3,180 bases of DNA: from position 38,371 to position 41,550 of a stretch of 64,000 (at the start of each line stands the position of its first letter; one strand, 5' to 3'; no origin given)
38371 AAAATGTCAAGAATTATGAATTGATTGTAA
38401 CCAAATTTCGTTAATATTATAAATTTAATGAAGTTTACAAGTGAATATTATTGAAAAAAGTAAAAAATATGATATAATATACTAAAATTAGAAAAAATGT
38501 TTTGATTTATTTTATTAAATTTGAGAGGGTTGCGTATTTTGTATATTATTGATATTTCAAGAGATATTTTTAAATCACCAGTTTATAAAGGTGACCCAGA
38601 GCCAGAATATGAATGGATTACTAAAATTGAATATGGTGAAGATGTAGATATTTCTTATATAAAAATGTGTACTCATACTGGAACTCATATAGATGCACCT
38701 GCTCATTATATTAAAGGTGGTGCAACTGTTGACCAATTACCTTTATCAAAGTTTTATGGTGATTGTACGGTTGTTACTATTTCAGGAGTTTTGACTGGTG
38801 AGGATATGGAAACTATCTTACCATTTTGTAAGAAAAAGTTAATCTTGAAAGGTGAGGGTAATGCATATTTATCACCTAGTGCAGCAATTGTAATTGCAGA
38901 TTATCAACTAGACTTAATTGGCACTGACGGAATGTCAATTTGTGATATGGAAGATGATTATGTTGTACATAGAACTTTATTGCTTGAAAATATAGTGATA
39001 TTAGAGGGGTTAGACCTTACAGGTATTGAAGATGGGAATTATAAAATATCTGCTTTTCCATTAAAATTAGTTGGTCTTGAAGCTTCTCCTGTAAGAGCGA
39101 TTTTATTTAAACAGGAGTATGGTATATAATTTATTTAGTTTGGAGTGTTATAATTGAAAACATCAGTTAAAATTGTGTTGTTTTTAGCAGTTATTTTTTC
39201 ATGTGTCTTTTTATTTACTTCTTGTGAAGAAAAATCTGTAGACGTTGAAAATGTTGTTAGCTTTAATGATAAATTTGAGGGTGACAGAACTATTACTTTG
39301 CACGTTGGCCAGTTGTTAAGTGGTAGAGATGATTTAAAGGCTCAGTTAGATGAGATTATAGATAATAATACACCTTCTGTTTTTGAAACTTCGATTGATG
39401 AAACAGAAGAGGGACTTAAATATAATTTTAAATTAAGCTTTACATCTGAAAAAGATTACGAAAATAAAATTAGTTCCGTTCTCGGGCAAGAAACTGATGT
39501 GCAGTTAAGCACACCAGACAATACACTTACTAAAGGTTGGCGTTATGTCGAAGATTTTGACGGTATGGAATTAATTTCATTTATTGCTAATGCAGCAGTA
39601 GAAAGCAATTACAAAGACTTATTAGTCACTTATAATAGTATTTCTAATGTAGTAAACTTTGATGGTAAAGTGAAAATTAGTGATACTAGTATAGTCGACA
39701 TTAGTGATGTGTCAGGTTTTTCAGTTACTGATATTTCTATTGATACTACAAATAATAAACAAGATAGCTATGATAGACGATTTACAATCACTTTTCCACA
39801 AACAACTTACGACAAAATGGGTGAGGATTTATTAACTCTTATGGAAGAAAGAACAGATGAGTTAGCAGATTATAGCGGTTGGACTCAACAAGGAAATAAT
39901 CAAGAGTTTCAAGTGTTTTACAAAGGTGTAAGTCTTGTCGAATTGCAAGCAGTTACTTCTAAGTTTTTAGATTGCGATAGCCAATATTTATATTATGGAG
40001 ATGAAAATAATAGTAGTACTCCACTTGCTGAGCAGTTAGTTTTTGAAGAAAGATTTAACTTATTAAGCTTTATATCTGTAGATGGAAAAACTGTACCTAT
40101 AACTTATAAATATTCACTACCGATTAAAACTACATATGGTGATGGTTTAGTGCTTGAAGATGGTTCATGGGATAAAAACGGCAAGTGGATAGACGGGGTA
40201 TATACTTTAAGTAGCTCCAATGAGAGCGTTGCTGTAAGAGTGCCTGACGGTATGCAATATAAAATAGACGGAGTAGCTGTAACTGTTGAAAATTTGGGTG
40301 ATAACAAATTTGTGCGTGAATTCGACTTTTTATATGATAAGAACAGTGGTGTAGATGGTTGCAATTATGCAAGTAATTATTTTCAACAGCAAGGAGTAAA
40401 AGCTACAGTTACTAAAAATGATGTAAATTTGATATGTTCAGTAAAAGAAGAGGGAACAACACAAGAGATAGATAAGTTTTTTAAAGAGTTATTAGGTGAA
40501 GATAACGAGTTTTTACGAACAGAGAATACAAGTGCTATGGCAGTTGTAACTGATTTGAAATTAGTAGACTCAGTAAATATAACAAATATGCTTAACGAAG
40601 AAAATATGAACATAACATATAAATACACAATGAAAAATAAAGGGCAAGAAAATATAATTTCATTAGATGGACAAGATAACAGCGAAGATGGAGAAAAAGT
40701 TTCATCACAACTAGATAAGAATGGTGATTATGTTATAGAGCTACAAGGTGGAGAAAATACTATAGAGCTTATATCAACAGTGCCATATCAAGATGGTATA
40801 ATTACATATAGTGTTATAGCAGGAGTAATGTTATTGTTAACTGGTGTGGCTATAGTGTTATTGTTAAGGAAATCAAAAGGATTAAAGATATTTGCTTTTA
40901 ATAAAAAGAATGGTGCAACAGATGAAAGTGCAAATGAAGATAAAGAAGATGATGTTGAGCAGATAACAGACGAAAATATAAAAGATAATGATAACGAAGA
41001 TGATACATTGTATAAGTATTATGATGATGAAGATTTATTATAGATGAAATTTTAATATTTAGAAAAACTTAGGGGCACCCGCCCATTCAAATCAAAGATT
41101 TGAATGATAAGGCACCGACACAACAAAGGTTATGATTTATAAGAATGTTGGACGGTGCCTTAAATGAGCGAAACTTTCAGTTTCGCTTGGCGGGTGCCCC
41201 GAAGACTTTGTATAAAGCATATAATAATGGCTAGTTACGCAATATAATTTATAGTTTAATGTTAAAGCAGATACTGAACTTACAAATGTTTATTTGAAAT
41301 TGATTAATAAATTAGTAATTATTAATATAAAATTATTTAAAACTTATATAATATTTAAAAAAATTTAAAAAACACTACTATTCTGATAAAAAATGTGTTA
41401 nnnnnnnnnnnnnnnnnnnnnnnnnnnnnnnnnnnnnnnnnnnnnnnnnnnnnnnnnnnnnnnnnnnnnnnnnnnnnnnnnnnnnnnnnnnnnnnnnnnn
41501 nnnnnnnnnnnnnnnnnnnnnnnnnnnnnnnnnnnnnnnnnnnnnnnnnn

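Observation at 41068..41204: Second family B copy keeps the four-way architecture through compensatory changes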

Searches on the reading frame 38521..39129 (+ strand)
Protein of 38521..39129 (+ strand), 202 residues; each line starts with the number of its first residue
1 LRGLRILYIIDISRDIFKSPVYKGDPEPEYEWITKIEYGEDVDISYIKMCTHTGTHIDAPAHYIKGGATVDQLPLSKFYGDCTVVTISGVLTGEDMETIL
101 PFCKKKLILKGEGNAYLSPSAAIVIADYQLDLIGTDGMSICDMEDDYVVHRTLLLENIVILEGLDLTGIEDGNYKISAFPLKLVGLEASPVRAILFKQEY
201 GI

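Call 78: search_protein_families(library=pfam, proteins=[window:38521-39129:+], max_evalue=0.00001)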
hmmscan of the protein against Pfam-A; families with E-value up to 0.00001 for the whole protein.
window:38521-39129:+ (202 aa): 1 family
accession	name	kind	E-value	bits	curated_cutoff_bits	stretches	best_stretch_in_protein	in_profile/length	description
PF04199.19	Cyclase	-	6e-16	59.4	23.1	1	10-90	1-65/142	Putative cyclase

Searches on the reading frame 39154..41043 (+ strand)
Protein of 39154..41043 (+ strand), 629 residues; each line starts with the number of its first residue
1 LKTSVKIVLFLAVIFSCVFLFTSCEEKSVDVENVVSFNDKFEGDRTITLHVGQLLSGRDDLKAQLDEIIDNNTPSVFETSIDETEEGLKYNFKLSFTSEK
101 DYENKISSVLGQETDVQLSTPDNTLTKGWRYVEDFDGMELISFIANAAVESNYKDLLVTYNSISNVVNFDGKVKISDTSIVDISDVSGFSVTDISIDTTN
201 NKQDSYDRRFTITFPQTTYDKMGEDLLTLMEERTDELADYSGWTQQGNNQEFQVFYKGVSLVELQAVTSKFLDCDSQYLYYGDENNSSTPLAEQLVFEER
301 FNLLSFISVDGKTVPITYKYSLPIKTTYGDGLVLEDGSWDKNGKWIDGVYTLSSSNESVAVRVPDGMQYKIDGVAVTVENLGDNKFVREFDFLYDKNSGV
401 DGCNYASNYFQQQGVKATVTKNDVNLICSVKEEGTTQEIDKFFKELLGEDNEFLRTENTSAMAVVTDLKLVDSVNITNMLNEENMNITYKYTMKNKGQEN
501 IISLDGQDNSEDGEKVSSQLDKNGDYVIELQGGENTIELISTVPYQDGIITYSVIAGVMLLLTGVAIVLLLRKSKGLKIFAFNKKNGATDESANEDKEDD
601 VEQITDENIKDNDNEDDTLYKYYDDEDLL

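Call 14: find_encoding_contigs(protein=window:39154-41043:+, flank=3000, max_places=10)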
Protein window:39154-41043:+ (629 aa): no gene with exactly this product is on record in the collection.

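Call 17: find_homologous_proteins(query=window:39154-41043:+, max_evalue=1e-10)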
Query window:39154-41043:+ (629 aa): 86 proteins with E <= 1e-10 among 8000 candidates.
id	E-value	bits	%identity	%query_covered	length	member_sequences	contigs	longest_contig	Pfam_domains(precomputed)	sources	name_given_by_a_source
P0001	0.0e+0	1373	100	100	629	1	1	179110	-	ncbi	-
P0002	6.9e-249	846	59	100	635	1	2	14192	-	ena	-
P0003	1.6e-234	798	61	92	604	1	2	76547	-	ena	-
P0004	3.0e-204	698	48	100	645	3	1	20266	-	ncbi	ncbi:MAG: hypothetical protein ACI4I4_07770 [Acutalibacteraceae bacterium]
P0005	1.2e-191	657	50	92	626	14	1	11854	-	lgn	-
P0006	6.3e-187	641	51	92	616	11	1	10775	-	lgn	-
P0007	2.6e-186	639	50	92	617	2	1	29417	-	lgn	-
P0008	5.7e-186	638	51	89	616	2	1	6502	-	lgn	-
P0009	7.3e-185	634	50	91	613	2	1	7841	-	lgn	-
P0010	3.0e-183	629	50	90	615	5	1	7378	-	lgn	-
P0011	3.0e-183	629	48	98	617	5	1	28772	-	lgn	-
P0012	3.2e-183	629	50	92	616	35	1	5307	-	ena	-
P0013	1.6e-181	623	49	92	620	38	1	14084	-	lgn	-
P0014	3.9e-168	579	46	92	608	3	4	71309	-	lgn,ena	-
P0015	3.4e-158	546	45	91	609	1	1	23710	-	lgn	-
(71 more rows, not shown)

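Call 18: find_encoding_contigs(protein=P0001, flank=3000, max_places=5)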
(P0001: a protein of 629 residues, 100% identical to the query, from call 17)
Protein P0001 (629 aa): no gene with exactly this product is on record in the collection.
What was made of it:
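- Tried and rejected: A look-up by exact protein sequence found it is not indexed (calls 14, 18).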

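Call 19: find_encoding_contigs(protein=P0002, flank=4000, max_places=5)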
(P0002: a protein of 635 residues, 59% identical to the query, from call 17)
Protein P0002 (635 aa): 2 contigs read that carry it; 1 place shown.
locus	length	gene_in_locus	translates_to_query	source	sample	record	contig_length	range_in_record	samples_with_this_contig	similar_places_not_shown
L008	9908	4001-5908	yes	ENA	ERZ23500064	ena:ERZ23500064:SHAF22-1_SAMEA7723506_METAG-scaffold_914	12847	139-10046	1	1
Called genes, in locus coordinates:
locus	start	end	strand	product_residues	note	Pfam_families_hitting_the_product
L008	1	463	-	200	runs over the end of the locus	?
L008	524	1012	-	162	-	PF01842:ACT, PF22629:ACT_AHAS_ss, PF13710:ACT_5, PF10369:ALS_ss_C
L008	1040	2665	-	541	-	PF02776:TPP_enzyme_N, PF00205:TPP_enzyme_M, PF02775:TPP_enzyme_C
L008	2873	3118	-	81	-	PF06135:IreB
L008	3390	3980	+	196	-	PF04199:Cyclase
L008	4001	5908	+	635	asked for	-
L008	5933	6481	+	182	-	PF06559:DCD_N, PF22769:DCD, PF00692:dUTPase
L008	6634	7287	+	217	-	PF00881:Nitroreductase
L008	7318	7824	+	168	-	PF00881:Nitroreductase, PF14512:TM1586_NiRdase (faint)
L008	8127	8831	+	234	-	PF01259:SAICAR_synt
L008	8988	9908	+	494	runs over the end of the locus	PF13230:GATase_4 (faint), PF13522:GATase_6, PF13537:GATase_7, PF00156:Pribosyltran (weak)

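Call 20: find_encoding_contigs(protein=P0003, flank=4000, max_places=5)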
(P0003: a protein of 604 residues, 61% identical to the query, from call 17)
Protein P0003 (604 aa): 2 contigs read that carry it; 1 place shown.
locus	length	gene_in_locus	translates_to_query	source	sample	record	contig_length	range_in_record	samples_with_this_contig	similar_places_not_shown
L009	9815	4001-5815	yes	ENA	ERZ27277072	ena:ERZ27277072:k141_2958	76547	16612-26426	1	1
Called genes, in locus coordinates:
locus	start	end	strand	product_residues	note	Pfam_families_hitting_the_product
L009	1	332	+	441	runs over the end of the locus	PF14501:HATPase_c_5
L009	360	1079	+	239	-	-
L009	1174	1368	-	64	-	-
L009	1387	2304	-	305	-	PF05257:CHAP, PF09374:PG_binding_3 (faint), PF01471:PG_binding_1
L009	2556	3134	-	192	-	PF12917:YfbR-like, PF13023:HD_3, PF01966:HD (weak)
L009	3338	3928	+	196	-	PF04199:Cyclase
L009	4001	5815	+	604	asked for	-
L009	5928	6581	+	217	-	PF00702:Hydrolase, PF12710:HAD (weak), PF13419:HAD_2, PF13242:Hydrolase_like (weak)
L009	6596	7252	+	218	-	PF02677:QueH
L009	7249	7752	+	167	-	-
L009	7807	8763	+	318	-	PF01699:Na_Ca_ex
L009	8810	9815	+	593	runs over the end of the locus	PF00005:ABC_tran, PF00006:ATP-synt_ab (faint), PF02463:SMC_N (faint), PF03308:MeaB (faint), PF13555:AAA_29 (faint), PF12848:ABC_tran_Xtn, PF00005:ABC_tran, PF16326:ABC_tran_CTD, +6 more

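Call 67: find_encoding_contigs(protein=P0003, flank=10000, max_places=3)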
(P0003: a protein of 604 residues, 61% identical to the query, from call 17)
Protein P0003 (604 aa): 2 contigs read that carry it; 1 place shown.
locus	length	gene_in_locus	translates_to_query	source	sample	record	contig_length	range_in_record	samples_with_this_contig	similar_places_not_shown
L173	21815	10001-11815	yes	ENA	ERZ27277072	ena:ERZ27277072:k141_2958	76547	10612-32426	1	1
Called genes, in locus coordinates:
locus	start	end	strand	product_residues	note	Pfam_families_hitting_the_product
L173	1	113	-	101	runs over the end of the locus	-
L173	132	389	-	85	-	PF05339:DUF739 (weak)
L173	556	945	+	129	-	PF12844:HTH_19 (weak), PF13560:HTH_31, PF01381:HTH_3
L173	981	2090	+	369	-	PF13102:Phage_int_SAM_5 (weak), PF14659:Phage_int_SAM_3, PF00589:Phage_integrase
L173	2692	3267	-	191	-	PF04647:AgrB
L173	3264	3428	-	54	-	-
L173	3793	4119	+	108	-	PF13560:HTH_31, PF12844:HTH_19, PF13443:HTH_26, PF01381:HTH_3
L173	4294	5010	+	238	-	PF00072:Response_reg, PF04397:LytTR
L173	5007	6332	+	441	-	PF14501:HATPase_c_5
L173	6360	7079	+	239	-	-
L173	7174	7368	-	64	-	-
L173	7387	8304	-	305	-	PF05257:CHAP, PF09374:PG_binding_3 (faint), PF01471:PG_binding_1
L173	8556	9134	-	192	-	PF12917:YfbR-like, PF13023:HD_3, PF01966:HD (weak)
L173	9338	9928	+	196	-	PF04199:Cyclase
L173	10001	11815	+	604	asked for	-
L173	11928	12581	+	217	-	PF00702:Hydrolase, PF12710:HAD (weak), PF13419:HAD_2, PF13242:Hydrolase_like (weak)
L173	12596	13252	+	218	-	PF02677:QueH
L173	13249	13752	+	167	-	-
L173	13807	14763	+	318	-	PF01699:Na_Ca_ex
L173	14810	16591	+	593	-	PF00005:ABC_tran, PF00006:ATP-synt_ab (faint), PF02463:SMC_N (faint), PF03308:MeaB (faint), PF13555:AAA_29 (faint), PF12848:ABC_tran_Xtn, PF00005:ABC_tran, PF16326:ABC_tran_CTD, +6 more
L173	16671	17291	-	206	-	PF00440:TetR_N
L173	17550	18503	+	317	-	PF13593:SBF_like, PF01758:SBF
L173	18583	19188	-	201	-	PF05105:Phage_holin_4_1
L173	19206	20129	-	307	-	PF01520:Amidase_3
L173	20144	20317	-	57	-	-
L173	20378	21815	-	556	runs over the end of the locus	PF13306:LRR_5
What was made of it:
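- The only recombinase seen nearby is a phage-type integrase in a prophage-like stretch of L173 (call 67).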

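Call 78: search_protein_families(library=pfam, proteins=[window:39154-41043:+], max_evalue=0.00001)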
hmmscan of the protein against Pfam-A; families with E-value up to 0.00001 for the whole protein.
window:39154-41043:+ (629 aa): 0 families

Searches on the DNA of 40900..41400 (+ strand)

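Call 8: search_rna_families(source=window, start=40900, end=41400, threshold=evalue, max_evalue=10)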
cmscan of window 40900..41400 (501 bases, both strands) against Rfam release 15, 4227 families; matches with E-value up to 10: 6.
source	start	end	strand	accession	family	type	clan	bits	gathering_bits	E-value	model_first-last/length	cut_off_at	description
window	41103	41188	-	RF02413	snoR145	Gene; snRNA; snoRNA; HACA-box;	-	16.3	57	3.9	1-147/147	no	Small nucleolar RNA snoR145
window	40990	41039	+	RF00355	snoR28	Gene; snRNA; snoRNA; CD-box;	-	16.3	45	3.9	1-78/78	no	Small nucleolar RNA snoR28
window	41008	41090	+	RF00348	snoR9_plant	Gene; snRNA; snoRNA; CD-box;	-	16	43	9.6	1-129/129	no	Small nucleolar RNA snoR9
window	41091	41167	-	RF00679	mir-210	Gene; miRNA;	-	15.5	50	1.2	1-96/96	no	mir-210 microRNA precursor family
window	40914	40972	-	RF01535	TB10Cs5H2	Gene; snRNA; snoRNA; HACA-box;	-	13.8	40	4.5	12-68/78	no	Trypanosomatid snoRNA TB10Cs5H2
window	41099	41204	+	RF00509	snosnR64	Gene; snRNA; snoRNA; CD-box;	CL00069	13.2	38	9.1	1-105/105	no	Small nucleolar RNA snR64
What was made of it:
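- On Any Rfam RNA family: Nothing better than E about 1 was found in 40900-41400 (call 8).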

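Call 74: search_dna_similar(query=window:41050-41225:+, collection=plasmids, mode=distant, max_evalue=0.01, max_rows=10)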
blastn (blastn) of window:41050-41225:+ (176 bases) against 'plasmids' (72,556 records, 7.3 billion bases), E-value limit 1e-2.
No match.

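Call 75: search_dna_similar(query=window:41050-41225:+, collection=phages, mode=distant, max_evalue=0.01, max_rows=10)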
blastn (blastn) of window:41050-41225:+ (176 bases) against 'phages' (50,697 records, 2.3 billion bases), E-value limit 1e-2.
No match.
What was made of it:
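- On MITE: There was no blastn match in plasmids or phages (calls 74, 75).
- There is no similarity to plasmid or phage records (calls 74, 75).
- Tried and rejected: Similarity to plasmids and phages. blastn found no match (calls 74, 75).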
